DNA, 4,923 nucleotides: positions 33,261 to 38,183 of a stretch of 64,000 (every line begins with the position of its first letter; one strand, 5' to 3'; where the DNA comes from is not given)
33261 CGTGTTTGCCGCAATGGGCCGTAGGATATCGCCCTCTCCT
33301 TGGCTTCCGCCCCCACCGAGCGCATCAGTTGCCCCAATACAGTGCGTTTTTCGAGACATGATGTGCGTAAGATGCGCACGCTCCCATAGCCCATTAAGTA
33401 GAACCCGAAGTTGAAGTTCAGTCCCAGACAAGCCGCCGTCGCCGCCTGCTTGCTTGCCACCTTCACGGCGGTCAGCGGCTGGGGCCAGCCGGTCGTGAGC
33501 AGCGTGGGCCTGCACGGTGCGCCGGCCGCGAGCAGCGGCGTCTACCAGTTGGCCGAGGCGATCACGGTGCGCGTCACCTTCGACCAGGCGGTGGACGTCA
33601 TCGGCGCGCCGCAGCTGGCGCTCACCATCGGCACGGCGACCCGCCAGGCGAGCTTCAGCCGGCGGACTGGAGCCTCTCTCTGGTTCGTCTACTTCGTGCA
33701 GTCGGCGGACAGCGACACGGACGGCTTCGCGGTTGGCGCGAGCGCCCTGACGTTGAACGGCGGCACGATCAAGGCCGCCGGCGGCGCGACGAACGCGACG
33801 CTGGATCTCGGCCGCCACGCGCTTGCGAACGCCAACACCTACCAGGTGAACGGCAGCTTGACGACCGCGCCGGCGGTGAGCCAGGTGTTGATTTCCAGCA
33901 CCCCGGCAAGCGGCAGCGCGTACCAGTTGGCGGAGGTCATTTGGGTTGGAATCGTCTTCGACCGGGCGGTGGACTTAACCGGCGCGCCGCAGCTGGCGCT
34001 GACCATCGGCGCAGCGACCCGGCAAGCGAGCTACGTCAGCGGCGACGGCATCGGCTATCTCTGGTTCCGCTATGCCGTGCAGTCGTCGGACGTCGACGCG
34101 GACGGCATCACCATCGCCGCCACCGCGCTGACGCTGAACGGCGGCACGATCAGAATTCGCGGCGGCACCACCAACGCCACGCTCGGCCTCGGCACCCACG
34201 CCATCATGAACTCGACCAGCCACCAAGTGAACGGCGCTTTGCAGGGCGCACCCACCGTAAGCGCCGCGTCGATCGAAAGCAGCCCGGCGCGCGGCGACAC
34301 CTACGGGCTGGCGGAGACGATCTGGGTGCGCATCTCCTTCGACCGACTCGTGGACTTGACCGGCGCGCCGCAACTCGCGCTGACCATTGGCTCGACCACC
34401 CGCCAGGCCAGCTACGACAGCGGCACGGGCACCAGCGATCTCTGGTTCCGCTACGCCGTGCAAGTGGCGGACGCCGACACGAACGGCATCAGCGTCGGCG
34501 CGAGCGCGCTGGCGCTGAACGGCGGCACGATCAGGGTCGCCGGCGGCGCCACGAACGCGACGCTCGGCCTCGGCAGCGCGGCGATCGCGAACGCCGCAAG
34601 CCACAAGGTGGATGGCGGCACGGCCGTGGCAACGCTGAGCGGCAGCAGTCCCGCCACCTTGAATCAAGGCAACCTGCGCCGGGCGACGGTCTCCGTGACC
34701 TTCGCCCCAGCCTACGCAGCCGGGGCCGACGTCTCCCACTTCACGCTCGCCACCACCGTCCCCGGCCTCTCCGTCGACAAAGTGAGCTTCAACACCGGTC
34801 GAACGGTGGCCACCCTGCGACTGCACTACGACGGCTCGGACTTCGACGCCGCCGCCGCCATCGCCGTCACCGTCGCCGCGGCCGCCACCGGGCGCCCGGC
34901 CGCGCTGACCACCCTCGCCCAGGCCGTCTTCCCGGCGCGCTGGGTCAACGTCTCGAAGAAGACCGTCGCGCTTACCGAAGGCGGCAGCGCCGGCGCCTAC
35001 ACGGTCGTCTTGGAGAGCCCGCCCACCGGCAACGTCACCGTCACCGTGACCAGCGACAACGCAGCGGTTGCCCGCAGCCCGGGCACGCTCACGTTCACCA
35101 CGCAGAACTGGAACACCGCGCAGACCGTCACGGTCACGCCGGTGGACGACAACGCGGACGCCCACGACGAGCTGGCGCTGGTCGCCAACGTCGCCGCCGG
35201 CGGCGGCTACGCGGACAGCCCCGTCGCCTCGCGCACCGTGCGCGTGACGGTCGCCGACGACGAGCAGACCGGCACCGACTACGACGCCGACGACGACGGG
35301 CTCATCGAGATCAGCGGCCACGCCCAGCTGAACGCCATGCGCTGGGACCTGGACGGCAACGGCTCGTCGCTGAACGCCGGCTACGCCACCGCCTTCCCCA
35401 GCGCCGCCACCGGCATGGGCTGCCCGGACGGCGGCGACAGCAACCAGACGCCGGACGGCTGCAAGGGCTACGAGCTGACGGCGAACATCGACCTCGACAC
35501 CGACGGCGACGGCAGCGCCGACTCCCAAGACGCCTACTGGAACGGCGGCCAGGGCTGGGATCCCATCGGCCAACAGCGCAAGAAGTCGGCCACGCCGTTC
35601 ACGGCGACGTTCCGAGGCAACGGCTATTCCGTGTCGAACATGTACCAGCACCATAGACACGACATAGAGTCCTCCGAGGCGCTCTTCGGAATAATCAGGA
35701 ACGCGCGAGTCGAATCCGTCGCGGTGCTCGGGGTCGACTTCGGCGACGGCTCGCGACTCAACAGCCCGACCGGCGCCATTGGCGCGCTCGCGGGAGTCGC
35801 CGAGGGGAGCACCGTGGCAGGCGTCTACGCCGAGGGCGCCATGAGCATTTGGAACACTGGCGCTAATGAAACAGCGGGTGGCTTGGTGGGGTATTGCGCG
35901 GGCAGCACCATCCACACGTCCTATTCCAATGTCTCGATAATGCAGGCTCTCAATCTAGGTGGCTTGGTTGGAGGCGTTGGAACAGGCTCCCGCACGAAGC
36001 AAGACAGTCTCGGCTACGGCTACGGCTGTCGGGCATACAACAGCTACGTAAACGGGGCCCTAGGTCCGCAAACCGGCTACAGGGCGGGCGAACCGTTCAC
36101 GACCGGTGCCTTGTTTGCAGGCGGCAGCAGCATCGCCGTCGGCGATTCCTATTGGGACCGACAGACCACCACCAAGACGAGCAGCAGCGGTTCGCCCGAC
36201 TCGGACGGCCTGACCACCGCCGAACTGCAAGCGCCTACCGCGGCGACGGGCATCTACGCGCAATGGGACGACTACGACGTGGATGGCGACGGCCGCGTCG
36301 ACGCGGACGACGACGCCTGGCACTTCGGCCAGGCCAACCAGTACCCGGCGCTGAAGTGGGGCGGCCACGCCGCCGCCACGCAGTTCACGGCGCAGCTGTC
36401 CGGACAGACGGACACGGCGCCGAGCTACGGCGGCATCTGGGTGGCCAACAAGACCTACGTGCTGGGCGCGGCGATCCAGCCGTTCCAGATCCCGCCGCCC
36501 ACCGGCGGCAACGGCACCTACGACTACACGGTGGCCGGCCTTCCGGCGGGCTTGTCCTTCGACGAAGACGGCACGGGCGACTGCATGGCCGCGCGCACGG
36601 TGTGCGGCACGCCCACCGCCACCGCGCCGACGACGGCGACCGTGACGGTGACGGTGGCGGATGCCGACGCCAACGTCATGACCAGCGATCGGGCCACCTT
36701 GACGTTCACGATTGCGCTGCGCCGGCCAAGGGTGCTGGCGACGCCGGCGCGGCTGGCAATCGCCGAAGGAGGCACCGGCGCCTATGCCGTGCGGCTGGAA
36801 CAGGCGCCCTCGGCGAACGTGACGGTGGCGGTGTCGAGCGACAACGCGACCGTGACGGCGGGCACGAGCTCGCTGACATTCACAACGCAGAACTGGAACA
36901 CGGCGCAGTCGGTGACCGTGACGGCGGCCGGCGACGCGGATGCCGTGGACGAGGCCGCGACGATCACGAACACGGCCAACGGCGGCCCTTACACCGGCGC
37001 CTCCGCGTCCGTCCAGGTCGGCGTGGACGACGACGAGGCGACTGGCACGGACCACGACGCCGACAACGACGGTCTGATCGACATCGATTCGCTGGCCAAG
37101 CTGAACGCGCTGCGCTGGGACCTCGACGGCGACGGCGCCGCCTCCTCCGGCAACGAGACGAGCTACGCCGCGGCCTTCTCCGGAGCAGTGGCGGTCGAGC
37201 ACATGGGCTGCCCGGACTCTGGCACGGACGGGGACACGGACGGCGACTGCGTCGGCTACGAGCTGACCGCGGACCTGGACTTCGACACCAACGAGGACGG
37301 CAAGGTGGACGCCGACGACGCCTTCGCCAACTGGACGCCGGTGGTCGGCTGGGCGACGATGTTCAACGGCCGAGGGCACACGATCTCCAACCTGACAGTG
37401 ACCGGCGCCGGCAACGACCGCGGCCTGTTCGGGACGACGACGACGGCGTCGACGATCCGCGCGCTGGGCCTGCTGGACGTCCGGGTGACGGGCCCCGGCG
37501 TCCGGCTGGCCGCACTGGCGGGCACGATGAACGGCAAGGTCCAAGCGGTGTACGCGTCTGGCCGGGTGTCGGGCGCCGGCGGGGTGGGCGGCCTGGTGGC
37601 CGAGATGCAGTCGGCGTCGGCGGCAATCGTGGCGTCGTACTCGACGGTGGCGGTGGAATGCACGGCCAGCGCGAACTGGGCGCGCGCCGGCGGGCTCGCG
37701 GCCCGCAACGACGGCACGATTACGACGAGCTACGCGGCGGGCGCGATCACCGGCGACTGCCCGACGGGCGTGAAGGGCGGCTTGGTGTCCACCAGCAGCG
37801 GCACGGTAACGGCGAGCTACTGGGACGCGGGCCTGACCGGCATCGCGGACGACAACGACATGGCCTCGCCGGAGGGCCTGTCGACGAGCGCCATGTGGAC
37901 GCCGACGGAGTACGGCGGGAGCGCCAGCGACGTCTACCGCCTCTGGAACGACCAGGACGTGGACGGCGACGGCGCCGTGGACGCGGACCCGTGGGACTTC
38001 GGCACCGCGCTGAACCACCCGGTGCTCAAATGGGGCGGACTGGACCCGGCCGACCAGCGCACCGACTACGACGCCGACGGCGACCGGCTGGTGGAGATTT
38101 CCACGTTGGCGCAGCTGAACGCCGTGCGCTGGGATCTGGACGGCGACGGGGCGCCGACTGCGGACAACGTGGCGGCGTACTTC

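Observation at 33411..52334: Intact 18.9-kb gene for a 6,307-aa secreted protein built from an unusual eight-fold Ca-binding/GLUG beta-helix module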

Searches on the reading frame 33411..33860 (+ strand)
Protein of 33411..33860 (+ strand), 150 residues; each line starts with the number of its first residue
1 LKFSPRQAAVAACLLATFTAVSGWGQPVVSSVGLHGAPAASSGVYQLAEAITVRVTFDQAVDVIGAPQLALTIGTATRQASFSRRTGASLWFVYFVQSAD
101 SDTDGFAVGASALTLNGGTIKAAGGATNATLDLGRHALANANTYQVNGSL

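Call 13: search_protein_families(library=pfam, proteins=[window:33411-33860:+], max_evalue=1)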
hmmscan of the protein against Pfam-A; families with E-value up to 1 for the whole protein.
window:33411-33860:+ (150 aa): 1 family
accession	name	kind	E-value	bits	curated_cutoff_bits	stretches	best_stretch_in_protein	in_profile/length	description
PF18889.6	Beta_helix_3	-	0.2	12.5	27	1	114-126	2-14/20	Beta helix repeat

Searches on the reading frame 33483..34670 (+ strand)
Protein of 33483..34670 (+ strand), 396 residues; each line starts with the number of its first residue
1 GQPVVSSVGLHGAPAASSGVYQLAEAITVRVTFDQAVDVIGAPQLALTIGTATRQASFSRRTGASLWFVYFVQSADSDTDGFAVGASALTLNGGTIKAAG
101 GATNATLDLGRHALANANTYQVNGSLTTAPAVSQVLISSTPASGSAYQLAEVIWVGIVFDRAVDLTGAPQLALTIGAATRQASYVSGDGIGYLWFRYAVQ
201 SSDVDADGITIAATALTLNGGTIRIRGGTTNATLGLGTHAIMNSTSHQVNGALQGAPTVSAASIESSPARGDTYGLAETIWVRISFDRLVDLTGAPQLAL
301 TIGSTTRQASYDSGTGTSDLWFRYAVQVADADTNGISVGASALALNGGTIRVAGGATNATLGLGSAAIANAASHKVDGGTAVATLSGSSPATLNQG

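Call 75: search_solved_structures(query=window:33483-34670:+, max_evalue=1)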
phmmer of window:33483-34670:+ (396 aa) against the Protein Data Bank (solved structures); distinct sequences matched with E-value up to 1: 0.

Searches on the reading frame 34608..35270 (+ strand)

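Call 13: search_protein_families(library=pfam, proteins=[window:34608-35270:+], max_evalue=1)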
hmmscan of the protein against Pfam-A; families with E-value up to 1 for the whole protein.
window:34608-35270:+ (221 aa): 1 family
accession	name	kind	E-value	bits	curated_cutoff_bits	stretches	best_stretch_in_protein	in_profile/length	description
PF16341.10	DUF4971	-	0.061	13.6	31.3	1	143-183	81-118/141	Domain of unknown function (DUF4971)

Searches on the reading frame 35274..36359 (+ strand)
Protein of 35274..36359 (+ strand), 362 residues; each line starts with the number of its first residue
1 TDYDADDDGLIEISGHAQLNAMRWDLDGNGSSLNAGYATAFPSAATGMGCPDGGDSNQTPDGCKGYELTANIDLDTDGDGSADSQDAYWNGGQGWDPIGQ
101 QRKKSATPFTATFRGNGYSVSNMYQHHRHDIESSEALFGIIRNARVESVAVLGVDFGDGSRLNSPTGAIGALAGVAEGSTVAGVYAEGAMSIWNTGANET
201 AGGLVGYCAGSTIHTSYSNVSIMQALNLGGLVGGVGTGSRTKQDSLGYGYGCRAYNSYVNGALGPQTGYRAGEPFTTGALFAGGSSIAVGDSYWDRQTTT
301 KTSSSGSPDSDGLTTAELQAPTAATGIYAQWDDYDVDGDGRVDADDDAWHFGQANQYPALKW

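Call 10: search_protein_families(library=pfam, proteins=[window:35274-36359:+], max_evalue=10)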
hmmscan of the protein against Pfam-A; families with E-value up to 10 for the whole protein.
window:35274-36359:+ (362 aa): 2 families
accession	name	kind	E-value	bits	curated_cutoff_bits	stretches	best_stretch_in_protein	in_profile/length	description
PF07581.17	Glug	-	0.39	11.7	20.5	2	198-222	2-27/28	The GLUG motif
PF00404.24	Dockerin_1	-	2.6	8.7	22.9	1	332-346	34-48/57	Dockerin type I domain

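Call 11: search_protein_families(library=ncbifam, proteins=[window:35274-36359:+], max_evalue=10)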
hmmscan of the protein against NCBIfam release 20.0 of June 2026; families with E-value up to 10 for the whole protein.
window:35274-36359:+ (362 aa): 0 families

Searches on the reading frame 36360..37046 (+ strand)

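Call 13: search_protein_families(library=pfam, proteins=[window:36360-37046:+], max_evalue=1)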
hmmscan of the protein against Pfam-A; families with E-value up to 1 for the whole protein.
window:36360-37046:+ (229 aa): 1 family
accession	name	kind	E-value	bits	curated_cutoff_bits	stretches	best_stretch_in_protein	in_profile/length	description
PF05345.18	He_PIG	-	7.5e-09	36.4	24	1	40-116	17-95/96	Putative Ig domain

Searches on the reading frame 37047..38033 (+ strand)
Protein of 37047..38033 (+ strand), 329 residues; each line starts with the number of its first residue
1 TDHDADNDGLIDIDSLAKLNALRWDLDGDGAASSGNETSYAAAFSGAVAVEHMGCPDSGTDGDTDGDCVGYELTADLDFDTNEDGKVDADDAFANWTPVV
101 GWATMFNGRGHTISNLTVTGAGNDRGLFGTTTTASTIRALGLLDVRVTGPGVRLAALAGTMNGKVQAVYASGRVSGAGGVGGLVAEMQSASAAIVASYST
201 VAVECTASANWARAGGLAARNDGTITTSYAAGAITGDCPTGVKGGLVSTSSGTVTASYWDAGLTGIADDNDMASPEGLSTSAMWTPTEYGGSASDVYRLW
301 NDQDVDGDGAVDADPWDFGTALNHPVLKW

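Call 10: search_protein_families(library=pfam, proteins=[window:37047-38033:+], max_evalue=10)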
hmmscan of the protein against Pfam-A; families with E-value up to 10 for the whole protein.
window:37047-38033:+ (329 aa): 3 families
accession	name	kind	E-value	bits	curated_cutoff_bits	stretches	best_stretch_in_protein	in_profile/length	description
PF13499.12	EF-hand_7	-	0.0072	17.1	30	0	79-91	49-61/67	EF-hand domain pair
PF07581.17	Glug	-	0.18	12.7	20.5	1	213-235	4-28/28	The GLUG motif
PF13405.12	EF-hand_6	-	3.3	8.2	25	1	79-91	9-21/30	EF-hand domain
